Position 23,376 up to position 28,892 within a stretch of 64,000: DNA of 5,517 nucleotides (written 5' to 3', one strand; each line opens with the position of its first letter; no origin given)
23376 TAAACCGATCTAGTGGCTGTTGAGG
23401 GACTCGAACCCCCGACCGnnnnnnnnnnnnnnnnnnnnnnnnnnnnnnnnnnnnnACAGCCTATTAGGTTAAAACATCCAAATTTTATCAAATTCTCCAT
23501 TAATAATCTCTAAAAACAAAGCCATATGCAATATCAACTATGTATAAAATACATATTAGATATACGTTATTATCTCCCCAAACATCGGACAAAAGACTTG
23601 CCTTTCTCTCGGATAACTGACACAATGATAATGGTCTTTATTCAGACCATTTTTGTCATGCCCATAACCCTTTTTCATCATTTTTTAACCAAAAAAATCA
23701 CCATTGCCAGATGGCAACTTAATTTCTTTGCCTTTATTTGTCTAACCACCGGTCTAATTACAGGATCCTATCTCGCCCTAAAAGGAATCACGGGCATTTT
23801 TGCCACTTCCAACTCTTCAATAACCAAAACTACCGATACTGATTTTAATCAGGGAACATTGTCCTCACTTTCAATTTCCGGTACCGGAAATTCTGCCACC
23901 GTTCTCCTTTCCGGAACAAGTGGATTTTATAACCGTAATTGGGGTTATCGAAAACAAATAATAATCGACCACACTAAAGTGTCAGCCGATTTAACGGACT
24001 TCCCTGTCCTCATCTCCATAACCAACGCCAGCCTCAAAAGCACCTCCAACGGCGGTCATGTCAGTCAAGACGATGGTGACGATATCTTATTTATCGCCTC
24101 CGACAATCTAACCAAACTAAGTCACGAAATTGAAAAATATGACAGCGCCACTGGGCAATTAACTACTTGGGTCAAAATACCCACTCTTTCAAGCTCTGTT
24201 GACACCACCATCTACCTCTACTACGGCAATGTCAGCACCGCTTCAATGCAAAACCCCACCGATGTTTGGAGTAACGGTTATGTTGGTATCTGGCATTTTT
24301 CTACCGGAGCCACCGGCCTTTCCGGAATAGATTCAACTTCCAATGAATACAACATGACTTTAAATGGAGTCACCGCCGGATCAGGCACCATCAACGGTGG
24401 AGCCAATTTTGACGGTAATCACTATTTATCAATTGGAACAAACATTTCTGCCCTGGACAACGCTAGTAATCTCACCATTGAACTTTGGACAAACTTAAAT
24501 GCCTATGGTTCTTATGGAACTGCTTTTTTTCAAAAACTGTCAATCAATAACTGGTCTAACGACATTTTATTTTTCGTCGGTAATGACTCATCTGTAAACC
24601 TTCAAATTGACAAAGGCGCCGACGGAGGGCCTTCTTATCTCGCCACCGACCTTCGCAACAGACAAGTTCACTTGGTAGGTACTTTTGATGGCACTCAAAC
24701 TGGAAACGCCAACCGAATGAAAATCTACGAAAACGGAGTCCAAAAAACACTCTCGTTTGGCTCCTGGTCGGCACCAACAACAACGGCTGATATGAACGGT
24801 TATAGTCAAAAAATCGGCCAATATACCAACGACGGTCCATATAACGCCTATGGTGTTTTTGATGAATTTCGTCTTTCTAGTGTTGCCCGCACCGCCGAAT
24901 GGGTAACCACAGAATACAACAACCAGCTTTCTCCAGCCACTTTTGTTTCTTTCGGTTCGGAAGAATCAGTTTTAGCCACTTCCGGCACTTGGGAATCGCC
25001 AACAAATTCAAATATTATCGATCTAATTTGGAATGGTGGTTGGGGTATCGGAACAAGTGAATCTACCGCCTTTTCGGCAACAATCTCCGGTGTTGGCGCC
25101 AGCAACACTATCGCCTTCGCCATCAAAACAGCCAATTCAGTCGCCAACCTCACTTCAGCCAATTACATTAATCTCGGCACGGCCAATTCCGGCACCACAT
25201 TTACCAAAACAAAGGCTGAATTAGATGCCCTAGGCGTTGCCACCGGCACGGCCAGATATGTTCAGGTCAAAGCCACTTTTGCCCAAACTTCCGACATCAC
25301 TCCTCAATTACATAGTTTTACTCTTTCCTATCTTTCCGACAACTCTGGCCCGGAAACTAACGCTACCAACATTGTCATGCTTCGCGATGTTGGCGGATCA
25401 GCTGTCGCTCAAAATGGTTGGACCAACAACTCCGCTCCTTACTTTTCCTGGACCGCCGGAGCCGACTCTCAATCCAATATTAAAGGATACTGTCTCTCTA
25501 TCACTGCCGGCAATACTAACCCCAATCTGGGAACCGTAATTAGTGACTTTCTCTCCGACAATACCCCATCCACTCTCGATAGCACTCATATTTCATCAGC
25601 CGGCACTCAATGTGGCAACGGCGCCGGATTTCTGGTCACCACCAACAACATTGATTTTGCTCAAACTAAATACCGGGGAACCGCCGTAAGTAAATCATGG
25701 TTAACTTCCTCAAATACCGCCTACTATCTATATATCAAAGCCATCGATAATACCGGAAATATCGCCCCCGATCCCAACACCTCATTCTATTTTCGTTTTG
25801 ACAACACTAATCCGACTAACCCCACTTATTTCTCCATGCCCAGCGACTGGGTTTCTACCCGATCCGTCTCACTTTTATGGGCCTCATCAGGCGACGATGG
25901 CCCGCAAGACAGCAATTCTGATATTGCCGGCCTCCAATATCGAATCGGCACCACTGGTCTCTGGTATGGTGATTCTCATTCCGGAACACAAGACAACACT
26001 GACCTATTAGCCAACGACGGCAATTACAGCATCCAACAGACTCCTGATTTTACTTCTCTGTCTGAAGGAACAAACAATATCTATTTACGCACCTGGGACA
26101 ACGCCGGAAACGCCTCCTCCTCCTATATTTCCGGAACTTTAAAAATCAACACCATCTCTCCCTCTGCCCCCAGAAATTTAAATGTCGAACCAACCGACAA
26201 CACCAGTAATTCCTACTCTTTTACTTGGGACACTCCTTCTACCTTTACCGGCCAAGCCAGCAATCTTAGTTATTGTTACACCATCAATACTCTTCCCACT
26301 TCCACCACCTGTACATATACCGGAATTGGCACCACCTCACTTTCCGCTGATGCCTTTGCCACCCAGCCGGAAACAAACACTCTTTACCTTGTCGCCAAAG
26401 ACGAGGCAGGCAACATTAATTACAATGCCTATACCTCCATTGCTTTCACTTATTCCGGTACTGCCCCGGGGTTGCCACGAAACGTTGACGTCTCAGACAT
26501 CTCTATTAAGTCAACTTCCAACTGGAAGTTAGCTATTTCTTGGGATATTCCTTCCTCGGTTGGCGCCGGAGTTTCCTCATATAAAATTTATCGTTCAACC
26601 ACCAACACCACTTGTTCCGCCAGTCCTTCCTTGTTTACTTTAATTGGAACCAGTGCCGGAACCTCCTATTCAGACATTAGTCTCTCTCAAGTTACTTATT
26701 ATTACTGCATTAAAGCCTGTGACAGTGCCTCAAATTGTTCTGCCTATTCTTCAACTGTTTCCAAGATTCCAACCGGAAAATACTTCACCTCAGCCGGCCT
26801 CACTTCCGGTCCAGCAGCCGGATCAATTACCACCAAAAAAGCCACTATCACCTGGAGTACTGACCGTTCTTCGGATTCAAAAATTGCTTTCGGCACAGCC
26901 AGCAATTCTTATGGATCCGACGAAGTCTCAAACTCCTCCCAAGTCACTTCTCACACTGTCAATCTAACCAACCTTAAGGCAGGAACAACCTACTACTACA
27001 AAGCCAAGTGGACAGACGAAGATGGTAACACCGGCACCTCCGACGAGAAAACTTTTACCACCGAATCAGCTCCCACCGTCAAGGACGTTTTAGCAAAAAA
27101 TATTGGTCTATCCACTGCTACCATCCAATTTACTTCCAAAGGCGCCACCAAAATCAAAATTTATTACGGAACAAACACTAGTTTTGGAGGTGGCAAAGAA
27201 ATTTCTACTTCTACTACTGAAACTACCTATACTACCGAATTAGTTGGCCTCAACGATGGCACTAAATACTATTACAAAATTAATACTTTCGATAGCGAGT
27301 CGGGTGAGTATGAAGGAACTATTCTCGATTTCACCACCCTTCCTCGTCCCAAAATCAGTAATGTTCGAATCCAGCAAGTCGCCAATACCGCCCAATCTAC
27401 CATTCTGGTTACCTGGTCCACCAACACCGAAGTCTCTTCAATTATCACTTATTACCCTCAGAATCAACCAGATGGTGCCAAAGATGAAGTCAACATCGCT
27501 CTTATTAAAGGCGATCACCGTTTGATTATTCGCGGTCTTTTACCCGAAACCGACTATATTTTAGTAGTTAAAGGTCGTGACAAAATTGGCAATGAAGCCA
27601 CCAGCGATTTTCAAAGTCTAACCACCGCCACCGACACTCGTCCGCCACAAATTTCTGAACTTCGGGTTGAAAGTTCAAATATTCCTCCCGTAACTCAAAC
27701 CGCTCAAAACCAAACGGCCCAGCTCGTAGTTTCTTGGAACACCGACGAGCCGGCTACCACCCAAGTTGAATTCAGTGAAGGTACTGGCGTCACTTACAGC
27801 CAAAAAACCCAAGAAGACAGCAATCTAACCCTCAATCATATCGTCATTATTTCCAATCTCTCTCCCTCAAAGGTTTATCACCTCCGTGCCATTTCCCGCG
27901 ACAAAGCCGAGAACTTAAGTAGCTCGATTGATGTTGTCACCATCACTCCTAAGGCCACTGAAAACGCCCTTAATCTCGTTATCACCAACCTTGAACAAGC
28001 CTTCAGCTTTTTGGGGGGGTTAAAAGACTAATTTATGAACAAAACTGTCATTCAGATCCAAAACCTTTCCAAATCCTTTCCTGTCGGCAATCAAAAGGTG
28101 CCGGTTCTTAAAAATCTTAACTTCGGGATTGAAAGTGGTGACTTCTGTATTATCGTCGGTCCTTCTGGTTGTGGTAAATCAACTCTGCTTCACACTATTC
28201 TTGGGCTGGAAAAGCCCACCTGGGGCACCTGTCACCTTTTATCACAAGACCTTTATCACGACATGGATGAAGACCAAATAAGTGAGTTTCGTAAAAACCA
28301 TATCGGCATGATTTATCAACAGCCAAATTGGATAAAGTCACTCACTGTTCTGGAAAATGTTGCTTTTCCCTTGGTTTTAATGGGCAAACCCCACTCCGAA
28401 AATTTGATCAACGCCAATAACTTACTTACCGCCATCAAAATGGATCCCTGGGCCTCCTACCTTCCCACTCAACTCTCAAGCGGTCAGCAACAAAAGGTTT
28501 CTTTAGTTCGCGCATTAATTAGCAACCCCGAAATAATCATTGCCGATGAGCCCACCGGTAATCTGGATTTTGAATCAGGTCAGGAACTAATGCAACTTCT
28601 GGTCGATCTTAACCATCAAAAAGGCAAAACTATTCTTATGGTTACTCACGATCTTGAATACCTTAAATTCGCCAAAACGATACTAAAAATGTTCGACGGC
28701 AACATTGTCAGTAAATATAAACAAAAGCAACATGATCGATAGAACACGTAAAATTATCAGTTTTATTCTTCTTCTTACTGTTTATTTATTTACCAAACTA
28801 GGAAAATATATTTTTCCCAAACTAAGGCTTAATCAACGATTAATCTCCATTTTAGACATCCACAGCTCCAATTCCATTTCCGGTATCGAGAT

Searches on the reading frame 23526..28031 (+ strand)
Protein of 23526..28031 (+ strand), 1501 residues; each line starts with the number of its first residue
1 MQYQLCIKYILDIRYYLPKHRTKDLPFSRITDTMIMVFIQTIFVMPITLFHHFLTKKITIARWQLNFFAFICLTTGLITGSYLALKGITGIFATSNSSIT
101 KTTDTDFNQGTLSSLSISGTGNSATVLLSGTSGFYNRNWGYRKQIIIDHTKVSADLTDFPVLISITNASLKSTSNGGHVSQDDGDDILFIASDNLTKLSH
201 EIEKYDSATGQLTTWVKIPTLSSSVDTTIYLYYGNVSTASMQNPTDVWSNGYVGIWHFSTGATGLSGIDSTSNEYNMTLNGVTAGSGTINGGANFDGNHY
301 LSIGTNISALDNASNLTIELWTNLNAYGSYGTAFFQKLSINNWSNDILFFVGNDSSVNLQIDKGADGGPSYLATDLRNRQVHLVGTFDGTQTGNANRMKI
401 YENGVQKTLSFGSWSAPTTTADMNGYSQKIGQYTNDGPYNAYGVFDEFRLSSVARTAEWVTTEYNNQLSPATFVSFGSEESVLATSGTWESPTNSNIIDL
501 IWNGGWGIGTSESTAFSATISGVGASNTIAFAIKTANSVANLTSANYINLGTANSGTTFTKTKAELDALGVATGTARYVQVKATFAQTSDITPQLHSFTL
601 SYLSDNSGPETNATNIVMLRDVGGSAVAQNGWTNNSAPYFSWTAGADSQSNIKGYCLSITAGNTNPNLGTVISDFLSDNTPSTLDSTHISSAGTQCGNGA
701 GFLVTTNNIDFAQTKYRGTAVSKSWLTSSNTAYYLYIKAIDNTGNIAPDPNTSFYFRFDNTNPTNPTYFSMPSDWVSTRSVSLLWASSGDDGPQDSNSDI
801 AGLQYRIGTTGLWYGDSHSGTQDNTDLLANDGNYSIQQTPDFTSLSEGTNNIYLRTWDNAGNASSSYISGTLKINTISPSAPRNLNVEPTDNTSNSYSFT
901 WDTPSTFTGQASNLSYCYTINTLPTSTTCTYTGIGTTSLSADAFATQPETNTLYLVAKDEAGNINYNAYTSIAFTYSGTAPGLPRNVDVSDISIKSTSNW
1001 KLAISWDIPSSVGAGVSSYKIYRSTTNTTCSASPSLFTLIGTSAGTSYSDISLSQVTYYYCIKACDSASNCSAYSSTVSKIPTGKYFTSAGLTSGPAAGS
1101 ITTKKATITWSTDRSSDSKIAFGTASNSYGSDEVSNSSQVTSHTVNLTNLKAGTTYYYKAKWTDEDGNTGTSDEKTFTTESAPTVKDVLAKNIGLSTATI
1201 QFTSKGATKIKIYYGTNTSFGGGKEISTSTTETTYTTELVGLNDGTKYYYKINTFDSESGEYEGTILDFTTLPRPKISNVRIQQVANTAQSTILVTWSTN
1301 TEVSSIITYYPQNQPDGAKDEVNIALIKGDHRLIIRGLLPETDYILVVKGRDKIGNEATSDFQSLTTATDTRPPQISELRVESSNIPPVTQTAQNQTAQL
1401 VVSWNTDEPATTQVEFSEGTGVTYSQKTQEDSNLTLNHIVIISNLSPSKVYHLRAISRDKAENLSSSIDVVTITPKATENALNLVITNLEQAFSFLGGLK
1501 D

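Call 9: search_protein_families(library=pfam, proteins=[window:23526-28031:+], max_evalue=0.01)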
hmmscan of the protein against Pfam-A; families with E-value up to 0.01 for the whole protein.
window:23526-28031:+ (1501 aa): 6 families
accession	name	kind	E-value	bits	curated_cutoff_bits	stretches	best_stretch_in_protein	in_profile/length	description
PF16656.11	Pur_ac_phosph_N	-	2.4e-16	60.5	30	2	1099-1179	9-93/93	Purple acid Phosphatase, N-terminal domain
PF00041.27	fn3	-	1.2e-14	54.7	25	1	1284-1360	7-78/84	Fibronectin type III domain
PF10102.14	DUF2341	-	8.9e-11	42.5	23.4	1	183-247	1-64/84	Domain of unknown function (DUF2341)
PF16655.11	PhoD_N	-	4.6e-05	24.3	30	0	1128-1168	45-84/90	PhoD-like phosphatase, N-terminal domain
PF25059.1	FN3_DSCAM-DSCAML_C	-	0.0001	23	39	0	1306-1374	20-89/89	DSCAM/DSCAML C-terminal Fn3-like domain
PF25788.1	Ig_Rha78A_N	-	0.009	16.7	27.4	0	1131-1179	53-101/105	Rha78A-like, N-terminal immunoglobulin domain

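Call 71: search_protein_families(library=ncbifam, proteins=[window:23526-28031:+], max_evalue=0.01)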
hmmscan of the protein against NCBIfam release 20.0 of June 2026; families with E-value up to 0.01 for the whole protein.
window:23526-28031:+ (1501 aa): 2 families
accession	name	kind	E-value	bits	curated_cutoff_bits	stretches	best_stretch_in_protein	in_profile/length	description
NF045522.1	MXAN_2561_fam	equivalog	3.3e-06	26.8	150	1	1388-1479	172-262/304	MXAN_2561 family MXYO-CTERM-anchored protein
NF047446.1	barrel_OmpL47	domain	0.002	18.5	40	1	816-865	13-60/68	OmpL47-type beta-barrel domain-containing protein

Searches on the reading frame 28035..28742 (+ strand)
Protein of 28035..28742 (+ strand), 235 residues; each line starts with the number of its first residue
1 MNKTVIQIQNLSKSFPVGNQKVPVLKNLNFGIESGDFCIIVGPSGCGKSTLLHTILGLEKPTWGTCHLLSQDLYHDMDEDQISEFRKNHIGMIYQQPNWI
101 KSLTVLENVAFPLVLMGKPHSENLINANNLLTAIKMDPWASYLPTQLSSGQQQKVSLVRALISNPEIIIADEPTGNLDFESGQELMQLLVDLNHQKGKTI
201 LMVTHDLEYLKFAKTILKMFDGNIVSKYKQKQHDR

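Call 9: search_protein_families(library=pfam, proteins=[window:28035-28742:+], max_evalue=0.01)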
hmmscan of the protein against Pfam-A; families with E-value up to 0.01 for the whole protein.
window:28035-28742:+ (235 aa): 12 families
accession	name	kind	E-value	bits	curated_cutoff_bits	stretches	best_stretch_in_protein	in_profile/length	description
PF00005.33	ABC_tran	-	2.6e-31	109.5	25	1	25-174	1-136/137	ABC transporter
PF13304.12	AAA_21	-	8.4e-08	33.1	27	1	144-208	235-301/304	AAA domain, putative AbiEii toxin, Type IV TA system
PF02463.25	SMC_N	-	4.8e-05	23.3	40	1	36-221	25-213/220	RecF/RecN/SMC N terminal domain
PF13191.12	AAA_16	-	0.00034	21.6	32.6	1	35-69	24-63/167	AAA ATPase domain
PF13401.12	AAA_22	-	0.00049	20.8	27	0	35-57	5-27/130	AAA domain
PF03193.22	RsgA_GTPase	-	0.0016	18.7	30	1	24-57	96-128/174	RsgA GTPase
PF13555.12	AAA_29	-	0.0018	18.4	27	1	34-54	21-41/61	P-loop containing region of AAA domain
PF03266.21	NTPase_1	-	0.0026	18.1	23.9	0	151-225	82-153/168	NTPase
PF13514.12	AAA_27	-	0.0038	17.3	22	1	27-77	18-65/206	AAA domain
PF13671.12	AAA_33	-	0.0041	17.9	27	1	39-75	3-34/143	AAA domain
PF25199.1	nSTAND_NTPase5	-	0.0072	16.6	34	0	35-54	41-60/145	Novel STAND NTPase 5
PF13476.12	AAA_23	-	0.0097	17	27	0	27-54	14-38/201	AAA domain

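Call 10: search_protein_families(library=ncbifam, proteins=[window:28035-28742:+], max_evalue=0.01)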
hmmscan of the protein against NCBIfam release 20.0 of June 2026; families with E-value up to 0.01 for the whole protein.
window:28035-28742:+ (235 aa): 190 families (the best 25 are shown)
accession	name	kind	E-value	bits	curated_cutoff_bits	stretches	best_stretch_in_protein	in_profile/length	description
TIGR02211.1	LolD_lipo_ex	equivalog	1.8e-57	194.4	307.75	1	5-225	1-220/221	lipoprotein-releasing ABC transporter ATP-binding protein LolD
NF007826.0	PRK10535.1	equivalog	1.7e-54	185.2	966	1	5-232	4-229/648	macrolide ABC transporter ATP-binding protein/permease MacB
TIGR02982.1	heterocyst_DevA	subfamily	3.4e-54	183.7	295.8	1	5-224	1-219/220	ABC exporter ATP-binding subunit, DevA family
TIGR02673.1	FtsE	equivalog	6.2e-53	179.6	264.85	1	5-215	1-206/214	cell division ATP-binding protein FtsE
NF008639.0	PRK11629.1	equivalog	2.1e-52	177.8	360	1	1-226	2-226/234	lipoprotein-releasing ABC transporter ATP-binding protein LolD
NF038007.1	ABC_ATP_DarD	equivalog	4.6e-52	176.6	375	1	6-224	2-218/218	darobactin export ABC transporter ATP-binding protein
NF007879.0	PRK10584.1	equivalog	2.8e-49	167.9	336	1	3-224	4-224/228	putative ABC transporter ATP-binding protein YbbA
TIGR02315.1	ABC_phnC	equivalog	1.2e-46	159.1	266.1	1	5-231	1-231/243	phosphonate ABC transporter ATP-binding protein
TIGR03608.1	L_ocin_972_ABC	subfamily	1.6e-46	158.4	254.85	1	20-218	9-205/206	putative bacteriocin export ABC transporter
TIGR04520.1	ECF_ATPase_1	equivalog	1.8e-43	148.9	315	1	6-230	1-220/269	energy-coupling factor transporter ATPase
TIGR02314.1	ABC_MetN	equivalog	4.9e-43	147.5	499.7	1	6-212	2-206/343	methionine ABC transporter ATP-binding protein MetN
TIGR04521.1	ECF_ATPase_2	equivalog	1.3e-42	145.8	330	1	6-231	1-230/279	energy-coupling factor transporter ATPase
TIGR01186.1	proV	subfamily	1.9e-42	145.7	326.6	1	25-225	9-209/363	betaine/proline/choline family ABC transporter ATP-binding protein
TIGR03265.1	PhnT2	equivalog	5.3e-41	141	457.7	1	4-225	3-214/353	putative 2-aminoethylphosphonate ABC transporter ATP-binding protein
NF040933.2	ABC_arch_GlcV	equivalog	1.7e-40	139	450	1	6-224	3-220/357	glucose ABC transporter ATP-binding protein GlcV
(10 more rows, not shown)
